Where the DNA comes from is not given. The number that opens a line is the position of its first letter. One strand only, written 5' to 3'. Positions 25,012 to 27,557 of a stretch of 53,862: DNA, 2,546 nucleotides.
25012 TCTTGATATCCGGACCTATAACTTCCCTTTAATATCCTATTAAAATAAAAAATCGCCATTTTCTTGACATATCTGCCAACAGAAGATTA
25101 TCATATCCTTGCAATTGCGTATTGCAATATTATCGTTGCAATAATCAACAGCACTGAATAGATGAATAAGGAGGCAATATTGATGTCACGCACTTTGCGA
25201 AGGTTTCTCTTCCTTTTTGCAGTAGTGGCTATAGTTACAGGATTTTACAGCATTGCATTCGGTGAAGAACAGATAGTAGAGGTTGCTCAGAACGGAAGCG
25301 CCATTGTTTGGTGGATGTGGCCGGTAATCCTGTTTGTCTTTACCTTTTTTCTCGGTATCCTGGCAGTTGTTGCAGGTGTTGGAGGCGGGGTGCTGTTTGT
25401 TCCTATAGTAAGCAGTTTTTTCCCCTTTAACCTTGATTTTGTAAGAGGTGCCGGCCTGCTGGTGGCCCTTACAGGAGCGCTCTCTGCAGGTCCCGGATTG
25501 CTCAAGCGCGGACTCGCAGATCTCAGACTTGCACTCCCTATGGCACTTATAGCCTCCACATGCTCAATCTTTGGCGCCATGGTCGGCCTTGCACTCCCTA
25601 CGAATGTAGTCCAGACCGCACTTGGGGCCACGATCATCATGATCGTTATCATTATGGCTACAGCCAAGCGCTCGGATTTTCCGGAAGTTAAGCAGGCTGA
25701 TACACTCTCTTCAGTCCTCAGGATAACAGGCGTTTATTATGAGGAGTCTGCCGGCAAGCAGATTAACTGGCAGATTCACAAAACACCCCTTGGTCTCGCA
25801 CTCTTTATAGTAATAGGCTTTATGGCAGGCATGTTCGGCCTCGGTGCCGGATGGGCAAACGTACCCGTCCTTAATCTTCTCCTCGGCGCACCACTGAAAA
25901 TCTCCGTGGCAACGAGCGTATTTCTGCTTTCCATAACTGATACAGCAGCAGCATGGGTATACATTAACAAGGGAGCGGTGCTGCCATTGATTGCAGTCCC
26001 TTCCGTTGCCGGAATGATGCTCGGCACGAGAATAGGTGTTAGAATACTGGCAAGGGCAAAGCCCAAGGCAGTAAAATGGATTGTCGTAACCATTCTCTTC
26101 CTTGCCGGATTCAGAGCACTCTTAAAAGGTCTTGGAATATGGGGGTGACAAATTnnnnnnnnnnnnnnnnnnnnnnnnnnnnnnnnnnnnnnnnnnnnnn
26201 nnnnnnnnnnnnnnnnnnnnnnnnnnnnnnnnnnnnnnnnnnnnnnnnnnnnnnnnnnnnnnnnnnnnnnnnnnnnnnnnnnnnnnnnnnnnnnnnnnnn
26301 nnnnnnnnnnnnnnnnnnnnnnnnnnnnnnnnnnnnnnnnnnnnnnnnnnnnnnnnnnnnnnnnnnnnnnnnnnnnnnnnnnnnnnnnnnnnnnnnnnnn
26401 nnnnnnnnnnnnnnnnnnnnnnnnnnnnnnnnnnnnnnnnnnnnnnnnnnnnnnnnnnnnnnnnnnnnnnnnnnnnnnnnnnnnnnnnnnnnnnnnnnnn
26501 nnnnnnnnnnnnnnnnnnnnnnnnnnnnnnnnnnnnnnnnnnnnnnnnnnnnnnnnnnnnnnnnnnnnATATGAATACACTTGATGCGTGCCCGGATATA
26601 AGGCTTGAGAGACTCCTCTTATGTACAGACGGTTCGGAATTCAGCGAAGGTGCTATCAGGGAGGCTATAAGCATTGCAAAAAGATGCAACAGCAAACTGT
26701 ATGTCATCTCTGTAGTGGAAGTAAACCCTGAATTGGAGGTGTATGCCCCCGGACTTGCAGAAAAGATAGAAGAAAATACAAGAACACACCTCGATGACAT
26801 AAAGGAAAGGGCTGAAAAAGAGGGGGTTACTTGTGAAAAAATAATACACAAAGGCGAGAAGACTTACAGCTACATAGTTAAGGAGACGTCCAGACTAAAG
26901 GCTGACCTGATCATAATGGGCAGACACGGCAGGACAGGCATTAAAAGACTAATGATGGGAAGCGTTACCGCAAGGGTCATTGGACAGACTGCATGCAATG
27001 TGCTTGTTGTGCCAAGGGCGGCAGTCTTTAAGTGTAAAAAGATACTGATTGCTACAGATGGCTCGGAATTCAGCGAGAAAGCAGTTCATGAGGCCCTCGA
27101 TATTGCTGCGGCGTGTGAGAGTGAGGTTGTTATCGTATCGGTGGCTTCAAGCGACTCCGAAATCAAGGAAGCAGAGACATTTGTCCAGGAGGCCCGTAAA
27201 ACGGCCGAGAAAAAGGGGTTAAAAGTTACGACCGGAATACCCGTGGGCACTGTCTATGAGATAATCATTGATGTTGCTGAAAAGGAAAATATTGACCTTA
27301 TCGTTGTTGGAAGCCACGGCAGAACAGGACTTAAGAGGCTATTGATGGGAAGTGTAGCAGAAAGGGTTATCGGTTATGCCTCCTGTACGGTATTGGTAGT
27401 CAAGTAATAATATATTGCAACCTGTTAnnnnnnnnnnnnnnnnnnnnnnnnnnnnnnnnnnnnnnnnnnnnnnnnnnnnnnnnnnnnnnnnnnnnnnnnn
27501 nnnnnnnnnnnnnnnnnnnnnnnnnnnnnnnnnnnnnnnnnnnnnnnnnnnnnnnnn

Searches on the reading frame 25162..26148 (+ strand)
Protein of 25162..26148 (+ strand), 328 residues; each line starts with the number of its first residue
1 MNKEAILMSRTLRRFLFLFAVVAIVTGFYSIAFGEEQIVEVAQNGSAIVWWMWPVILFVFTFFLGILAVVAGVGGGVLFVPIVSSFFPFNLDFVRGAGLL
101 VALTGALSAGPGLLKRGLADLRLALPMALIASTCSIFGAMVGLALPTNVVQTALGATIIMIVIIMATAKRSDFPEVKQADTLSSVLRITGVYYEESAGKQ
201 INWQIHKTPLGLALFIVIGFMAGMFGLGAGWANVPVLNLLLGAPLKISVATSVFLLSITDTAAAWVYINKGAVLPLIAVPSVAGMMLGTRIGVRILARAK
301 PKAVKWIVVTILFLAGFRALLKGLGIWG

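Call 49: search_protein_families(library=pfam, proteins=[window:25162-26148:+], max_evalue=0.00001)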
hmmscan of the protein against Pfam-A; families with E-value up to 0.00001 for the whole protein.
window:25162-26148:+ (328 aa): 1 family
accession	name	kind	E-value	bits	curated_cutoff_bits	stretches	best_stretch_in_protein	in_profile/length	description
PF01925.25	TauE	-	1.1e-37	130.5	32.6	1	57-318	1-236/237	Sulfite exporter TauE/SafE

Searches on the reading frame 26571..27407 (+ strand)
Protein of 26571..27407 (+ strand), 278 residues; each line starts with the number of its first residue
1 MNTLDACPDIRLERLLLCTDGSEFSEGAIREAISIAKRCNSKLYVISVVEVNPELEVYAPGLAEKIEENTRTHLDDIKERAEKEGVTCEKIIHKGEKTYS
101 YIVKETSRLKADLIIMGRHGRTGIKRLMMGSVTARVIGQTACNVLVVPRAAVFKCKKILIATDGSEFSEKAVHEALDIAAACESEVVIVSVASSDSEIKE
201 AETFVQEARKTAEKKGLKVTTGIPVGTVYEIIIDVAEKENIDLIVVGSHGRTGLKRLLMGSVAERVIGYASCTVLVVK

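Call 49: search_protein_families(library=pfam, proteins=[window:26571-27407:+], max_evalue=0.00001)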
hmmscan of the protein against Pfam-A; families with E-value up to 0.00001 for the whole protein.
window:26571-27407:+ (278 aa): 1 family
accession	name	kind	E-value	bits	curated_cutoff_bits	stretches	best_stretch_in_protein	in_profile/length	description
PF00582.32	Usp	-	8e-60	201.9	24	2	156-278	3-141/141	Universal stress protein family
